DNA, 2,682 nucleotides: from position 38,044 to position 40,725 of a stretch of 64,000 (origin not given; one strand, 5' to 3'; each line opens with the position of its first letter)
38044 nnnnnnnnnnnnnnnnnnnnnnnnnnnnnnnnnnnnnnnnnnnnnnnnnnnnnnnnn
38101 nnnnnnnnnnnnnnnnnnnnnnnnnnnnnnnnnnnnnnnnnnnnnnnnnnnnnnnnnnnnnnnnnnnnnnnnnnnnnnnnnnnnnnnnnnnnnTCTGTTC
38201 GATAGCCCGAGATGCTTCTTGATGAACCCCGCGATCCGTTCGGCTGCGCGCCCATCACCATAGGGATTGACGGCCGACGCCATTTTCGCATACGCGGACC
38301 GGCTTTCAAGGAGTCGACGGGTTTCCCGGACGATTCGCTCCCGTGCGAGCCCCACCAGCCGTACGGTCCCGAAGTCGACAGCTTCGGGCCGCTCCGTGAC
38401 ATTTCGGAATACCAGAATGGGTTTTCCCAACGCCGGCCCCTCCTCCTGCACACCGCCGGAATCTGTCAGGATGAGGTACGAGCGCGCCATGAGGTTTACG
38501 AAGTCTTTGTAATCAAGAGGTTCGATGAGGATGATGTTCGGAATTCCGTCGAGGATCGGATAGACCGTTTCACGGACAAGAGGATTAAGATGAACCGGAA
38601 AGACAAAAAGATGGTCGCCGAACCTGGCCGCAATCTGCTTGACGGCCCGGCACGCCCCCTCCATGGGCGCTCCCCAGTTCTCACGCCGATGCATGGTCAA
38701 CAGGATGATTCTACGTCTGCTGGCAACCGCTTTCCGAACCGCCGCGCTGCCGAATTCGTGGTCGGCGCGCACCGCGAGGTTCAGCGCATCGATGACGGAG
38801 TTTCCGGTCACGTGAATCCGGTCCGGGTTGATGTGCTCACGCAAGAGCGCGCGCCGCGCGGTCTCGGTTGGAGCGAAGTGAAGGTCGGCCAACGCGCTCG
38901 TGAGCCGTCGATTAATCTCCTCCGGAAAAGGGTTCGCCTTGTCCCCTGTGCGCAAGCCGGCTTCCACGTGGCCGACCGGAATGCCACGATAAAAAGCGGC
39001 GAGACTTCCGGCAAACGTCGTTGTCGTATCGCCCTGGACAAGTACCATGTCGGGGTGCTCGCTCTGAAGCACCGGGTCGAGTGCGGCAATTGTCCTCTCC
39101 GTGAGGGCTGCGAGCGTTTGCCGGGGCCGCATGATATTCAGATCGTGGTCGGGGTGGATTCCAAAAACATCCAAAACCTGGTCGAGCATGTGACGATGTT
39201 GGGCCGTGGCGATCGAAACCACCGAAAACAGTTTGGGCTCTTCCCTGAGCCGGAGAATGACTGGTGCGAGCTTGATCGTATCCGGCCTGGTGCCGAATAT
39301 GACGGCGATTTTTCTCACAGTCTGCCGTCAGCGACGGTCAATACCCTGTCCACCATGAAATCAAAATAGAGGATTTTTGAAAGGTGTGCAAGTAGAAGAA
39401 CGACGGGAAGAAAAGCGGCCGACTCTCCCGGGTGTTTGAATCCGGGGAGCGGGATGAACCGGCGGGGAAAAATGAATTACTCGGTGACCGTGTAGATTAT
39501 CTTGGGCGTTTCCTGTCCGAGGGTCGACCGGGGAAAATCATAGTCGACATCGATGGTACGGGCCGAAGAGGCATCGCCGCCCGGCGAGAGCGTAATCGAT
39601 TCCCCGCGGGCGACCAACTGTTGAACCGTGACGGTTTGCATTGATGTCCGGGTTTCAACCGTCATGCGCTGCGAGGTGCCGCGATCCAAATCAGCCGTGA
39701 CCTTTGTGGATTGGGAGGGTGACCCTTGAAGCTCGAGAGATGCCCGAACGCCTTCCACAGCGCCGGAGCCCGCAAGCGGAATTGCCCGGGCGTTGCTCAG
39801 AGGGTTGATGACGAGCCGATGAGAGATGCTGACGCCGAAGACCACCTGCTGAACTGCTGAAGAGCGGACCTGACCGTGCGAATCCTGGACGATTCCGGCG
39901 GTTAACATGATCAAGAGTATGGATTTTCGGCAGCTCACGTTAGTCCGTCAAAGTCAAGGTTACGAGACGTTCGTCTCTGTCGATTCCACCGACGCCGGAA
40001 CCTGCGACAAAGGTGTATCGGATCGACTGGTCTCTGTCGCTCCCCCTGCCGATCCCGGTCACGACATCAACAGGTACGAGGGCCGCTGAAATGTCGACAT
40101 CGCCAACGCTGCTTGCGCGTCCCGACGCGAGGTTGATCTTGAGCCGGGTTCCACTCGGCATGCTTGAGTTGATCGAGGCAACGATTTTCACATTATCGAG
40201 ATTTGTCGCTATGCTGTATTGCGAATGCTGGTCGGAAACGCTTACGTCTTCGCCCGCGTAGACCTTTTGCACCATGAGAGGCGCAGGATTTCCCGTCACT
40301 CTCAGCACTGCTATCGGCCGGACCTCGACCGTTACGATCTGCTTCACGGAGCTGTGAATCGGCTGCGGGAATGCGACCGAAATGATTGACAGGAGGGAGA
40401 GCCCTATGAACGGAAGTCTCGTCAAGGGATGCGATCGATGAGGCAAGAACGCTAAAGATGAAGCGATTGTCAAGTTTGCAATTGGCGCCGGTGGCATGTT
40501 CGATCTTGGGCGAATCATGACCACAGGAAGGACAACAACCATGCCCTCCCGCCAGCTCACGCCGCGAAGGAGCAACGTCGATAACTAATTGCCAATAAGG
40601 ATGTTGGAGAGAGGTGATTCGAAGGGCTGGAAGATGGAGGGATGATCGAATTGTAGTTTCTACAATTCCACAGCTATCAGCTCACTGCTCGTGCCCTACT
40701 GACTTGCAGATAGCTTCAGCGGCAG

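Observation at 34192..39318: Nucleotide-sugar epimerase fused in one polypeptide to periplasmic polysaccharide-modifying domains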

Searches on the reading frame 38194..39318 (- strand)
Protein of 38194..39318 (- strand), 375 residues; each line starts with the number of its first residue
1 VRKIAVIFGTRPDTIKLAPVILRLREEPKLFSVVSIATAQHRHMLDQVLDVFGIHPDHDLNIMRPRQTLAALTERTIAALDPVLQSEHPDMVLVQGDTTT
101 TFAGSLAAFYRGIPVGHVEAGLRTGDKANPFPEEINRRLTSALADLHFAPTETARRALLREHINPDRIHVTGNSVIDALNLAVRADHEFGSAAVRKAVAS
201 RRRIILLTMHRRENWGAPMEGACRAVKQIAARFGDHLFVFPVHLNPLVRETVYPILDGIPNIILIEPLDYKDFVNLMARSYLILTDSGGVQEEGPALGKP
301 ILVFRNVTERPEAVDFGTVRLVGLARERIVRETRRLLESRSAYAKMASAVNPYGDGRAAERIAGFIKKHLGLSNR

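Call 15: search_solved_structures(query=window:38194-39318:-, show_alignments=2, max_evalue=1e-30)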
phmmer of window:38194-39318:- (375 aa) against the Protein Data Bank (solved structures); distinct sequences matched with E-value up to 1e-30: 24.
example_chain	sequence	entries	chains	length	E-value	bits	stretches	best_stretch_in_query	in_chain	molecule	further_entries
4fkz_A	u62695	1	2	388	2.2e-121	408.8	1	3-371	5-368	UDP-N-acetylglucosamine 2-epimerase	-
1o6c_A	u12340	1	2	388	2.2e-121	408.8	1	3-371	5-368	UDP-N-acetylglucosamine 2-epimerase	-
8ahe_A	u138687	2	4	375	2.9e-121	408.4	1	3-370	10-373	UDP-N-acetylglucosamine 2-epimerase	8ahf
3beo_A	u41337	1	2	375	2.9e-121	408.4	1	3-370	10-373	UDP-N-acetylglucosamine 2-epimerase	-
3ot5_A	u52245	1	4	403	2.4e-118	398.8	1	3-371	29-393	UDP-N-acetylglucosamine 2-epimerase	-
1vgv_A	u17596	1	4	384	1.7e-116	392.7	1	3-368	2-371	UDP-N-acetylglucosamine 2-epimerase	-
1f6d_A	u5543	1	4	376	2e-116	392.5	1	3-368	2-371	UDP-N-ACETYLGLUCOSAMINE 2-EPIMERASE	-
3dzc_A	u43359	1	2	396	3.4e-115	388.4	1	1-367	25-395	UDP-N-acetylglucosamine 2-epimerase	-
5dld_A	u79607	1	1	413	1.4e-114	386.4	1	1-364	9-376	UDP-N-Acetylglucosamine 2-epimerase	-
5enz_A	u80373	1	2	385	1.8e-114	386.1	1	1-372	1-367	UDP-GlcNAc 2-epimerase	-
9cm8_A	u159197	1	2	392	4.7e-112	378.1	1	3-371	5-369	UDP-N-acetylglucosamine 2-epimerase (non-hydrolyzing)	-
6vlb_A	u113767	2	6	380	2.3e-108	366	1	3-365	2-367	UDP-N-acetylglucosamine 2-epimerase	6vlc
7vyy_A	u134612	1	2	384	4.2e-101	342.1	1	3-365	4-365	Putative UDP-N-acetylglucosamine 2-epimerase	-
7vza_A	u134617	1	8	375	4.3e-101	342.1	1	3-364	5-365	Putative UDP-N-acetylglucosamine 2-epimerase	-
7vz6_A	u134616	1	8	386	4.3e-101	342.1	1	3-365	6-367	Putative UDP-N-acetylglucosamine 2-epimerase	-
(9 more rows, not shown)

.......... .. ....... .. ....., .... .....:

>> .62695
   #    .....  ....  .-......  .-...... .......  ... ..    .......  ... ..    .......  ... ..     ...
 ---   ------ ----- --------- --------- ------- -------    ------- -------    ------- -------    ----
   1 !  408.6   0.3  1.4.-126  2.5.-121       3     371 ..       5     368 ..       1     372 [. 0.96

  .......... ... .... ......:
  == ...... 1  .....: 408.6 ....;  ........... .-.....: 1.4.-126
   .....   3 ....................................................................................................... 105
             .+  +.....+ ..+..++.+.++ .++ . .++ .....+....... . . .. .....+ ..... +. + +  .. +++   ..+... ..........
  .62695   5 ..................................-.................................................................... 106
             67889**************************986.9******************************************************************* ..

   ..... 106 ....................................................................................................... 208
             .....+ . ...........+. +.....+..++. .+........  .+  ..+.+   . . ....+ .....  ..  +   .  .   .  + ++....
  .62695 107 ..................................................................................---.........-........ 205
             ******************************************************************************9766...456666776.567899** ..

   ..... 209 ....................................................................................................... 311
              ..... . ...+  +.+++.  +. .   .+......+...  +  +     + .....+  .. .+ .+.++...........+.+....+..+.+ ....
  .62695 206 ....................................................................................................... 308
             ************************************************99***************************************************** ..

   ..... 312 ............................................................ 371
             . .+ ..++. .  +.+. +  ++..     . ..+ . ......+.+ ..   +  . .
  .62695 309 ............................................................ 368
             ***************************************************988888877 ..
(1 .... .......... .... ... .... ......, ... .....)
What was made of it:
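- Closest known: Standalone WecB/MnaA UDP-GlcNAc 2-epimerases. Same: The match is full-length with E about 1e-116 to 1e-121, and the catalytic and UDP-binding motifs are the same (call 15).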

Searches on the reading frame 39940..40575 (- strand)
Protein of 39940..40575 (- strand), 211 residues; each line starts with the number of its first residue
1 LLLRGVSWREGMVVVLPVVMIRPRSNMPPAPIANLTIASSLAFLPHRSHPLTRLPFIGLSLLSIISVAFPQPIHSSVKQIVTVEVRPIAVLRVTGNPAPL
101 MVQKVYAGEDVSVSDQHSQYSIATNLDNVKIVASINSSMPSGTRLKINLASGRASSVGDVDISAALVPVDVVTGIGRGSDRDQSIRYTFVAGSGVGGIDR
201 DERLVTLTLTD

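Call 8: search_protein_families(library=pfam, proteins=[window:39940-40575:-], max_evalue=0.001)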
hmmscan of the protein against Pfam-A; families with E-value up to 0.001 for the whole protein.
window:39940-40575:- (211 aa): 0 families

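Call 28: search_protein_families(library=ncbifam, proteins=[window:39940-40575:-], max_evalue=0.01)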
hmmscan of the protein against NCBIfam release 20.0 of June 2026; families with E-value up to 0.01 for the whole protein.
window:39940-40575:- (211 aa): 0 families

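Call 75: search_protein_families(library=pfam, proteins=[window:39940-40575:-], max_evalue=5)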
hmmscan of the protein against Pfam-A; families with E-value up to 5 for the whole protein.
window:39940-40575:- (211 aa): 3 families
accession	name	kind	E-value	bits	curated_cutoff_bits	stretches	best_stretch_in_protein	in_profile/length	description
PF04087.19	DUF389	-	0.053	14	23.9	1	133-179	69-115/137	Domain of unknown function (DUF389)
PF06764.17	DUF1223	-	0.093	13.2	30.7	1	112-200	84-176/202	Protein of unknown function (DUF1223)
PF14140.11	YpzI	-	0.33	11.2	27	1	179-187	18-26/42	YpzI-like protein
